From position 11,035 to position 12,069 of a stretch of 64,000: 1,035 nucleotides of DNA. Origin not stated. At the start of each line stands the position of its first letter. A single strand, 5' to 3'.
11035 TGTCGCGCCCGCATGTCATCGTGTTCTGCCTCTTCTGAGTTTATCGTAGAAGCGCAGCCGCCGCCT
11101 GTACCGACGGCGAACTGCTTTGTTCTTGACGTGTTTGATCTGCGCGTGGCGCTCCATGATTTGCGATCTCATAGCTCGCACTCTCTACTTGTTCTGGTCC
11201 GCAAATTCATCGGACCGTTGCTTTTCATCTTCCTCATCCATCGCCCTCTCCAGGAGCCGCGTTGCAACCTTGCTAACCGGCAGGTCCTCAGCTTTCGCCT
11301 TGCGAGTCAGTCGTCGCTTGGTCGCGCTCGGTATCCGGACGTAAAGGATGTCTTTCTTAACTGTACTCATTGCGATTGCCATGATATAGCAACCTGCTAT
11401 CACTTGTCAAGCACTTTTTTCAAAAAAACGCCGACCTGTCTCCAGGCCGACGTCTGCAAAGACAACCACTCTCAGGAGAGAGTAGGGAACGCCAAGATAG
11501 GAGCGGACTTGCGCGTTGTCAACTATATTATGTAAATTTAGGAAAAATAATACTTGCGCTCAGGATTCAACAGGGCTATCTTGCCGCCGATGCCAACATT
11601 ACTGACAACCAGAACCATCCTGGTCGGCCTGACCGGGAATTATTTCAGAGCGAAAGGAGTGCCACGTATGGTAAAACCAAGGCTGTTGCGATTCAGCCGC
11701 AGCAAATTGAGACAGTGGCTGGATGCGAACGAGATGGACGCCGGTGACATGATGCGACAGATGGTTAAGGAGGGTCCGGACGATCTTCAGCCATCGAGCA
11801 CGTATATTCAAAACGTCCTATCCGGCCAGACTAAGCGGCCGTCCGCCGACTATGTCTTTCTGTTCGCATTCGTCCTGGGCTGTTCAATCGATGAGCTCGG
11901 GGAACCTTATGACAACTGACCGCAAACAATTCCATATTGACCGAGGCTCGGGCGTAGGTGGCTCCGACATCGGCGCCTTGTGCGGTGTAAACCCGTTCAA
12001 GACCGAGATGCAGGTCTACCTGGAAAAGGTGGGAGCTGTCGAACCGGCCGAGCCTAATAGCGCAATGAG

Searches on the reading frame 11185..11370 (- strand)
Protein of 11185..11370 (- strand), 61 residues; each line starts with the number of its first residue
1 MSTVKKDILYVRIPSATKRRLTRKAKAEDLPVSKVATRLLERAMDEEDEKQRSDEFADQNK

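Call 11: search_protein_families(library=pfam, proteins=[window:11185-11370:-], max_evalue=0.1)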
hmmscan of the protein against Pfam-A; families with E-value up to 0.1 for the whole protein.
window:11185-11370:- (61 aa): 2 families
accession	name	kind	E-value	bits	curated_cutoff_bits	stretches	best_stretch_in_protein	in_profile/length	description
PF07878.17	RHH_5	-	0.0039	17.3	26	1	13-47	8-42/43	CopG-like RHH_1 or ribbon-helix-helix domain, RHH_5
PF07362.18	CcdA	-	0.064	14.1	22.4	1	19-56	10-47/71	Post-segregation antitoxin CcdA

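Call 14: find_related_loci(query=window:11185-11370:-, collection=viral_contigs, flank=3000)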
Query window:11185-11370:- (61 aa) in viral_contigs; peptide patterns used: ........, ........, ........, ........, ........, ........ (x = any residue, [..] = any of these).
31 stretches matched a pattern, but none encodes a relative of the query by tblastn (E <= 1e-3).

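Call 16: find_encoding_contigs(protein=window:11185-11370:-, flank=4000, max_places=10)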
Protein window:11185-11370:- (61 aa): no gene with exactly this product is on record in the collection.

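Call 32: find_homologous_proteins(query=window:11185-11370:-, max_evalue=0.01)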
Query window:11185-11370:- (61 aa): 3 proteins with E <= 0.01 among 3 candidates.
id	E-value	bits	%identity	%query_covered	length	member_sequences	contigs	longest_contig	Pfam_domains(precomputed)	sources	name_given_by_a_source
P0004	1.3e-26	108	90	100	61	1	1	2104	-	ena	-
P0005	1.3e-20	89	78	98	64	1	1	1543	-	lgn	-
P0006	4.3e-15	72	80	75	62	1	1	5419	-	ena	-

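Call 33: find_encoding_contigs(protein=P0004, flank=3000, max_places=10)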
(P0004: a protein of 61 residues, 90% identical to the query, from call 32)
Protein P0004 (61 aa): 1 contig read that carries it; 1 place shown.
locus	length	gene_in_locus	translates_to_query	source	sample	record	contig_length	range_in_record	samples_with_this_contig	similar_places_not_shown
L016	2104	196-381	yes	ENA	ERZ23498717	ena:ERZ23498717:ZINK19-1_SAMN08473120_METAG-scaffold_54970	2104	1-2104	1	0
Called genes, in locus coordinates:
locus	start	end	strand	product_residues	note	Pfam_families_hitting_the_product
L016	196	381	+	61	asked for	-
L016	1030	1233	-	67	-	-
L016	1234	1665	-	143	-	-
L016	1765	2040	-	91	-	-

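Call 34: find_encoding_contigs(protein=P0005, flank=3000, max_places=10)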
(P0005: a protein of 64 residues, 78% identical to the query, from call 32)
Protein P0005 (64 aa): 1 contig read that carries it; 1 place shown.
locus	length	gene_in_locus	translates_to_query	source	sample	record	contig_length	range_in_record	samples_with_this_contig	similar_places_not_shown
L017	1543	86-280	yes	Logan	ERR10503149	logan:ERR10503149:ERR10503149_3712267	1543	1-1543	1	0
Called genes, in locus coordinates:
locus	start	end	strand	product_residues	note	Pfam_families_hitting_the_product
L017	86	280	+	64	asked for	-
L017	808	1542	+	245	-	?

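Call 49: search_protein_families(library=phrogs, proteins=[window:11185-11370:-], max_evalue=0.01)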
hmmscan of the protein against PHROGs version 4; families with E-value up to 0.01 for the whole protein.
window:11185-11370:- (61 aa): 1 family
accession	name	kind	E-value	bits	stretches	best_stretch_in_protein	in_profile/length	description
phrog_25971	-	unknown function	0.00059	21.2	1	4-46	71-113/116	-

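Call 66: search_protein_families(library=pfam, proteins=[L017:808-1542:+, L016:1234-1665:-], max_evalue=0.01)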
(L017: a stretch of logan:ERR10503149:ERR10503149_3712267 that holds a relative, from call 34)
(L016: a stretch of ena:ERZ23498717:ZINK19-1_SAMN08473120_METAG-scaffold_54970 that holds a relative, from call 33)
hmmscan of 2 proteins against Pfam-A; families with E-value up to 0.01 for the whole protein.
L017:808-1542:+ (245 aa): 1 family
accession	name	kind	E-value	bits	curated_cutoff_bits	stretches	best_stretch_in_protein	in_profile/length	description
PF05731.17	TROVE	-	2.4e-25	90.1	23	2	195-239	273-317/442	TROVE domain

L016:1234-1665:- (143 aa): 0 families

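Call 111: search_solved_structures(query=window:11185-11370:-, max_evalue=1)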
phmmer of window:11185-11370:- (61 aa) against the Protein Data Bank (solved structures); distinct sequences matched with E-value up to 1: 1.
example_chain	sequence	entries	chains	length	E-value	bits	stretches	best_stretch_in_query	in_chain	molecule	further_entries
1dp3_A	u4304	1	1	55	0.66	13.9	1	6-44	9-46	TRAM PROTEIN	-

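Call 119: predict_structure(alignment_id=A6)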
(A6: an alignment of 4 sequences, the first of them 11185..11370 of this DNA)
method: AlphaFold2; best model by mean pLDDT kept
length: 61 residues; sequences in the alignment: 4
mean_pLDDT: 82.2   pTM: 0.50
mean pLDDT of the five models: 82.2, 80.8, 80.6, 79.5, 79.3
residues with pLDDT >= 90: 18; 70-90: 33; 50-70: 10; < 50: 0
segments of 3 or more residues with pLDDT < 50: none
pLDDT, mean of each block of 10 residues (from residue 1): 73 88 93 89 83 69 53
secondary structure, 60 per line:
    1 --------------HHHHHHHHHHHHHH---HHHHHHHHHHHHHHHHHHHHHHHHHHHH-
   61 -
elements in order: H15-28 H32-59

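Call 124: fold_search(model_id=the predicted structure, library=pdb)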
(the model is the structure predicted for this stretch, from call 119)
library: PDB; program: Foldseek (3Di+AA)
matches with E <= 10: 156; with E <= 0.001: 0
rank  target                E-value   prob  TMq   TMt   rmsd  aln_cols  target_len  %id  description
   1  3ft7_A                9.4e-02  0.99  0.62  0.81   2.9        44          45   27  Crystal structure of an extremely stable dimeric protein from sulfolobus islandicus (released 2009-10-20)
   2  3qoq_A                1.2e-01  0.97  0.61  0.72   3.5        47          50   19  Crystal Structure of the Transcription Factor AmrZ in Complex with the 18 Base Pair amrZ1 Binding Site (released 2012-02-15)
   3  9kkd_B                1.8e-01  0.96  0.59  0.80   2.0        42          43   21  the structure of StnY (released 2025-11-19)
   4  2k9i_MODEL_1_A        2.1e-01  0.90  0.57  0.62   3.1        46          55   28  NMR structure of plasmid copy control protein ORF56 from sulfolobus islandicus (released 2009-10-20)
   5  7wj0_MODEL_1_A        2.3e-01  0.94  0.57  0.68   1.7        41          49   24  Solution structure of N-terminal domain (nMazE6) of mycobacterial antitoxin MazE6 from MazEF6 TA system (released 2022-10-12)
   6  8jdi_G                2.7e-01  0.91  0.46  0.20   1.5        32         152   19  Crystal structure of Cas7-AcrIF25 complex (released 2024-05-29)
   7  5zgn_A                3.1e-01  0.93  0.72  0.65   2.9        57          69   16  The crystal structure of KacTA-DNA complex (released 2019-04-03)
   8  8u12_A                3.7e-01  0.94  0.57  0.69   1.9        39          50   20  Crystal Structure of Antitoxin Protein Rv0298 of Type II Toxin-antitoxin Systems from Mycobacterium tuberculosis (released 2023-09-27)
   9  1b01_A                4.0e-01  0.91  0.57  0.78   1.9        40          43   20  TRANSCRIPTIONAL REPRESSOR COPG/DNA COMPLEX (released 1999-11-19)
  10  7nyw_I                4.0e-01  0.89  0.55  0.27   2.1        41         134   17  Cryo-EM structure of the MukBEF-MatP-DNA head module (released 2021-07-07)
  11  9kkd_A                4.7e-01  0.87  0.58  0.76   2.0        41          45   22  the structure of StnY (released 2025-11-19)
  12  1myl_A                4.7e-01  0.80  0.55  0.70   2.2        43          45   16  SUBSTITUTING HYDROPHOBIC RESIDUES FOR A BURIED SALT BRIDGE ENHANCES PROTEIN STABILITY BUT DOES NOT REDUCE CONFORMATION (released 1995-01-26)
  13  6ajm_E                5.0e-01  0.93  0.78  0.73   1.7        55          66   16  Crystal structure of apo AtaTR (released 2019-01-02)
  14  1ea4_B                5.0e-01  0.87  0.55  0.78   1.9        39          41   20  TRANSCRIPTIONAL REPRESSOR COPG/22bp dsDNA COMPLEX (released 2001-07-05)
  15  1ea4_E                5.0e-01  0.87  0.57  0.76   1.9        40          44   20  TRANSCRIPTIONAL REPRESSOR COPG/22bp dsDNA COMPLEX (released 2001-07-05)
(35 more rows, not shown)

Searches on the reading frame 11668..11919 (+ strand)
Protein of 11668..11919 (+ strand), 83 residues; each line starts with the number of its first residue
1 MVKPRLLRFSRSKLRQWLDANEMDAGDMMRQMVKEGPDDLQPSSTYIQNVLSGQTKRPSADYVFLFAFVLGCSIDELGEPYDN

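Call 11: search_protein_families(library=pfam, proteins=[window:11668-11919:+], max_evalue=0.1)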
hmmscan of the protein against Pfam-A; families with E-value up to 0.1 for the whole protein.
window:11668-11919:+ (83 aa): 2 families
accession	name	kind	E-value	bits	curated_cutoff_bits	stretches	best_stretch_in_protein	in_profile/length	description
PF01381.28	HTH_3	-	0.033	14.7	23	1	45-77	24-55/55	Helix-turn-helix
PF13560.12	HTH_31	-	0.073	13.8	27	0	43-77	27-61/64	Helix-turn-helix domain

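Call 13: find_related_loci(query=window:11668-11919:+, collection=viral_contigs, flank=3000)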
Query window:11668-11919:+ (83 aa) in viral_contigs; peptide patterns used: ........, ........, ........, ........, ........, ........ (x = any residue, [..] = any of these).
13 stretches matched a pattern, but none encodes a relative of the query by tblastn (E <= 1e-3).

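Call 15: find_encoding_contigs(protein=window:11668-11919:+, flank=4000, max_places=10)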
Protein window:11668-11919:+ (83 aa): no gene with exactly this product is on record in the collection.

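Call 17: find_homologous_proteins(query=window:11668-11919:+)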
Query window:11668-11919:+ (83 aa): 3 proteins with E <= 0.001 among 4 candidates.
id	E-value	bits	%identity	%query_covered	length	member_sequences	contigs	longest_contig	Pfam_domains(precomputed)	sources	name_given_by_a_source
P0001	7.8e-49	181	100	100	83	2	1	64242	-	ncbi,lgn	-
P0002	1.6e-37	145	78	100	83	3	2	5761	-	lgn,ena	-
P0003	8.1e-33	130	71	100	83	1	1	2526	-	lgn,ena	-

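Call 18: find_encoding_contigs(protein=P0002, flank=6000, max_places=10)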
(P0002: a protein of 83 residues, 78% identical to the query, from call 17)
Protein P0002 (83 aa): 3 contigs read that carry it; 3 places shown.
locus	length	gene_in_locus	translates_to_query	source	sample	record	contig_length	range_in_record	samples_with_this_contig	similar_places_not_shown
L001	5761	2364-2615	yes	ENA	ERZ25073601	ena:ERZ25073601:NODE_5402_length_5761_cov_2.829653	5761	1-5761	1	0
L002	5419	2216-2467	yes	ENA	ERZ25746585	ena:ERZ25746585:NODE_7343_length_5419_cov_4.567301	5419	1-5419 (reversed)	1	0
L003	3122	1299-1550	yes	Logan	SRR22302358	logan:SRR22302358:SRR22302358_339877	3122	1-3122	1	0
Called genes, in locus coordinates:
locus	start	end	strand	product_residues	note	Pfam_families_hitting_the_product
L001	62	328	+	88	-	-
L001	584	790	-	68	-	-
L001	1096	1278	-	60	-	-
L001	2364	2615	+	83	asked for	-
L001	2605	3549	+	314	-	PF09588:YqaJ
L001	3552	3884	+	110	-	-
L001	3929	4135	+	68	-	-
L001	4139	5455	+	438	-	-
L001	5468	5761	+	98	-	?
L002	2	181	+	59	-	?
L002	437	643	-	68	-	-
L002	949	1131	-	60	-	-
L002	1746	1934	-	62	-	-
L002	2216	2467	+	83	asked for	-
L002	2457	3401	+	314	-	PF09588:YqaJ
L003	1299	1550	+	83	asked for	-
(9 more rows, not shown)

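Call 19: find_encoding_contigs(protein=P0003, flank=6000, max_places=10)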
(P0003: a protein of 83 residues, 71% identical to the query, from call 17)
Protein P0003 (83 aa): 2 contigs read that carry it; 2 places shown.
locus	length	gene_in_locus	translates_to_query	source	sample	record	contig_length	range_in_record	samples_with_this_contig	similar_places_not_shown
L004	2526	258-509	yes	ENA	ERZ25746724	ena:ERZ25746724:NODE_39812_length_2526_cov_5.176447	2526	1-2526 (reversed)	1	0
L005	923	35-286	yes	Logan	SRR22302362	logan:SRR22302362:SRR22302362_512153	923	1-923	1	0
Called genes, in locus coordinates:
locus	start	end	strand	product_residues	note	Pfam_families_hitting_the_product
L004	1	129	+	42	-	?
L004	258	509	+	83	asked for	-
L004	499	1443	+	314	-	PF09588:YqaJ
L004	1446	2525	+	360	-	?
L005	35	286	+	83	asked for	-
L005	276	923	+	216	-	?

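Call 20: find_encoding_contigs(protein=P0001, flank=2000, max_places=10)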
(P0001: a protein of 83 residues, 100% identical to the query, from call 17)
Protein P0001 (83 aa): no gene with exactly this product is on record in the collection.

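Call 25: find_related_loci(query=A1, collection=metagenome_contigs, flank=3000)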
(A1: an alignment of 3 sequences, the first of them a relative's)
Query A1 (83 aa) in metagenome_contigs; peptide patterns used: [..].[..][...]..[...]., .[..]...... (x = any residue, [..] = any of these).
255 stretches matched a pattern, but none encodes a relative of the query by tblastn (E <= 1e-3).

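Call 26: find_related_loci(query=A1, collection=genome_contigs, flank=3000)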
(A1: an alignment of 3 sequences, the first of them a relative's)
Query A1 (83 aa) in genome_contigs; peptide patterns used: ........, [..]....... (x = any residue, [..] = any of these).
27 stretches matched a pattern, but none encodes a relative of the query by tblastn (E <= 1e-3).

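Call 49: search_protein_families(library=phrogs, proteins=[window:11668-11919:+], max_evalue=0.01)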
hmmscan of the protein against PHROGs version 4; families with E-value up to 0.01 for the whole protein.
window:11668-11919:+ (83 aa): 0 families

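Call 112: search_solved_structures(query=A1, max_evalue=1)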
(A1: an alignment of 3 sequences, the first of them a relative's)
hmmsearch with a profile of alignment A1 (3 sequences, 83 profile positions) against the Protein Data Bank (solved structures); distinct sequences matched with E-value up to 1: 1.
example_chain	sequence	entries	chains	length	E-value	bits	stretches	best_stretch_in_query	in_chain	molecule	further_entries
8btd_SO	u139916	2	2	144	0.69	13.1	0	8-56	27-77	Ribosomal protein S23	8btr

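Call 120: predict_structure(alignment_id=A1)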
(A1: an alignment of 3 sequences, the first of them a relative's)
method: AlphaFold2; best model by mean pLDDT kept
length: 83 residues; sequences in the alignment: 3
mean_pLDDT: 84.7   pTM: 0.72
mean pLDDT of the five models: 84.7, 84.0, 77.3, 77.0, 71.8
residues with pLDDT >= 90: 30; 70-90: 44; 50-70: 7; < 50: 2
segments of 3 or more residues with pLDDT < 50: none
pLDDT, mean of each block of 10 residues (from residue 1): 68 92 91 86 87 86 90 87 59
secondary structure, 60 per line:
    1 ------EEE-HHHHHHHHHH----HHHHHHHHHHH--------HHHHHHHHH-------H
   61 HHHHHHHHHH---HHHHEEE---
elements in order: E7-9 H11-20 H25-35 H44-52 H60-70 H74-77 E78-80

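Call 123: fold_search(model_id=the predicted structure, library=pdb)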
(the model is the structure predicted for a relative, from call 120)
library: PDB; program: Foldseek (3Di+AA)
matches with E <= 10: 341; with E <= 0.001: 0
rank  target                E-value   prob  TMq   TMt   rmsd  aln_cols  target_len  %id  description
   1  7t5u                  1.5e-02  1.00  0.62  0.75   1.7        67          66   18  Structure of E. coli MS115-1 CapH N-terminal domain (released 2022-09-14)
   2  2cro                  1.7e-02  1.00  0.64  0.79   1.2        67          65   22  STRUCTURE OF PHAGE 434 CRO PROTEIN AT 2.35 ANGSTROMS RESOLUTION (released 1989-10-15)
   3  6rnx_B                1.8e-02  1.00  0.63  0.43   1.5        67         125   18  Crystal structure of the essential repressor DdrO from radiation-resistant Deinococcus bacteria (Deinococcus deserti) (released 2019-10-09)
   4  1y7y_B                2.1e-02  1.00  0.66  0.81   1.1        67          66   18  High-resolution crystal structure of the restriction-modification controller protein C.AhdI from Aeromonas hydrophila (released 2005-02-22)
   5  8qao                  2.2e-02  1.00  0.69  0.69   2.6        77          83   16  Crystal structure of TP901-1 CI-NTD89 repressor N-terminal domain (released 2024-02-28)
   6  3vk0_B                2.3e-02  1.00  0.66  0.63   6.1        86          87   15  Crystal Structure of hypothetical transcription factor NHTF from Neisseria (released 2012-03-14)
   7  3rzz                  2.5e-02  1.00  0.61  0.13   3.5        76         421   16  Structure of Hydroxyethylphoshphonate Dioxygenase Y98F Mutant (released 2011-07-20)
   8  1zzb_A                2.7e-02  1.00  0.65  0.32   3.0        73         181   19  Crystal Structure of CoII HppE in Complex with Substrate (released 2005-07-26)
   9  2xiu_B                3.0e-02  1.00  0.64  0.79   2.2        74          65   11  High resolution structure of MTSL-tagged CylR2. (released 2011-02-09)
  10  3zkc_A                3.2e-02  1.00  0.68  0.90   1.1        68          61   12  Crystal structure of the master regulator for biofilm formation SinR in complex with DNA. (released 2013-03-06)
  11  6jq1_A                3.2e-02  1.00  0.66  0.44   2.1        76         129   17  Crystal Structure of DdrO from Deinococcus geothermalis (released 2019-08-28)
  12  3zhm_A                3.2e-02  1.00  0.69  0.72   3.7        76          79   16  N-terminal domain of the CI repressor from bacteriophage TP901-1 in complex with the OL2 operator half-site (released 2013-12-25)
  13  3omt_A                3.2e-02  1.00  0.63  0.75   5.5        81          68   14  Putative antitoxin component, CHU_2935 protein, from Xre family from Prevotella buccae. (released 2010-09-08)
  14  3zkc_B                3.4e-02  1.00  0.67  0.86   1.1        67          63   12  Crystal structure of the master regulator for biofilm formation SinR in complex with DNA. (released 2013-03-06)
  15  7n10_B                3.4e-02  1.00  0.65  0.81   2.3        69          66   17  Co-crystal structure of Prx with ComR DNA binding domain (released 2021-07-28)
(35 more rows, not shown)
